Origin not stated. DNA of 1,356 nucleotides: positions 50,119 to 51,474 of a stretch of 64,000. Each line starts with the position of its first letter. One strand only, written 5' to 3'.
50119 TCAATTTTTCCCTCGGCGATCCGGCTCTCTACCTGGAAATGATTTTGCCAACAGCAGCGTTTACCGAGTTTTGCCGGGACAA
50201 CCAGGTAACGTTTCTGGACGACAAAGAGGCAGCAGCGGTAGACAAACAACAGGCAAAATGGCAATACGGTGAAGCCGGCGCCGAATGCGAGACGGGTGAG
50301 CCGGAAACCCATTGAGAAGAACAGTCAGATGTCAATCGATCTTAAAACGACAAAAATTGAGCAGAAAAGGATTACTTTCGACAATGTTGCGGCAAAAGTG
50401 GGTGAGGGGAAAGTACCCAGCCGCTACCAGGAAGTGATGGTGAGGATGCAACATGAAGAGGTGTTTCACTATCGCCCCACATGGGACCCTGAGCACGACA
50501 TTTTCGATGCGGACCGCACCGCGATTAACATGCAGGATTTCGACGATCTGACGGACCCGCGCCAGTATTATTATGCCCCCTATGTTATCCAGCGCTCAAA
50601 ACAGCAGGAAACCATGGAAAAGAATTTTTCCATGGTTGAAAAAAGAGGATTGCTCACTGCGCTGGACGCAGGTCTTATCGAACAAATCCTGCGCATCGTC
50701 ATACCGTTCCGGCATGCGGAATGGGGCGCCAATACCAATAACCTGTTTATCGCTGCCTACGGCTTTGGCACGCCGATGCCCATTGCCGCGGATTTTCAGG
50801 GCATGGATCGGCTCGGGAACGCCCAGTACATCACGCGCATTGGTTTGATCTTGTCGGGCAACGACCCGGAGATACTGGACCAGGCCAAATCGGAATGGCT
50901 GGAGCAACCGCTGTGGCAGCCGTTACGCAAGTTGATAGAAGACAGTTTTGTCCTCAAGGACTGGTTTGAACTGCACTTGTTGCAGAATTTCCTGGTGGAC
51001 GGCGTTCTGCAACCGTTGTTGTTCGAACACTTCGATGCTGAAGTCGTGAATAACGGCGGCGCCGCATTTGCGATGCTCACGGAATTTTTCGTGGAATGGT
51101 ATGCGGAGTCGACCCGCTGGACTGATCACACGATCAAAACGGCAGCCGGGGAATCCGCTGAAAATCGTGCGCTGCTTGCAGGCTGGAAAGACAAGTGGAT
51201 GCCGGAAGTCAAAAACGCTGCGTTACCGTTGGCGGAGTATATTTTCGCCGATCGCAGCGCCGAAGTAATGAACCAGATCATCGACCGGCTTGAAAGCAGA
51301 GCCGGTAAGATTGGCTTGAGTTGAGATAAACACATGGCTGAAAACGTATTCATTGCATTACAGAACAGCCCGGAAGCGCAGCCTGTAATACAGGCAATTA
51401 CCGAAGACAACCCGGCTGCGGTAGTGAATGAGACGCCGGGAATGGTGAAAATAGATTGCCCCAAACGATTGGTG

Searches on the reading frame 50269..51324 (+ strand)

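Call 17: search_protein_families(library=ncbifam, proteins=[window:50269-51324:+], max_evalue=1e-15)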
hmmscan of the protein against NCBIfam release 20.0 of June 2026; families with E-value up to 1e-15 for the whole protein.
window:50269-51324:+ (351 aa): 0 families

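Call 51: search_protein_families(library=pfam, proteins=[window:50269-51324:+], max_evalue=0.00001)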
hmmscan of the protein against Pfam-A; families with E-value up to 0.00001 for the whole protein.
window:50269-51324:+ (351 aa): 1 family
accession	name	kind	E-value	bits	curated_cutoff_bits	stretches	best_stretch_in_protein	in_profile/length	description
PF02332.24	Phenol_Hydrox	-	5e-60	203.4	24.4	1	72-295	1-229/230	Methane/Phenol/Alkene Hydroxylase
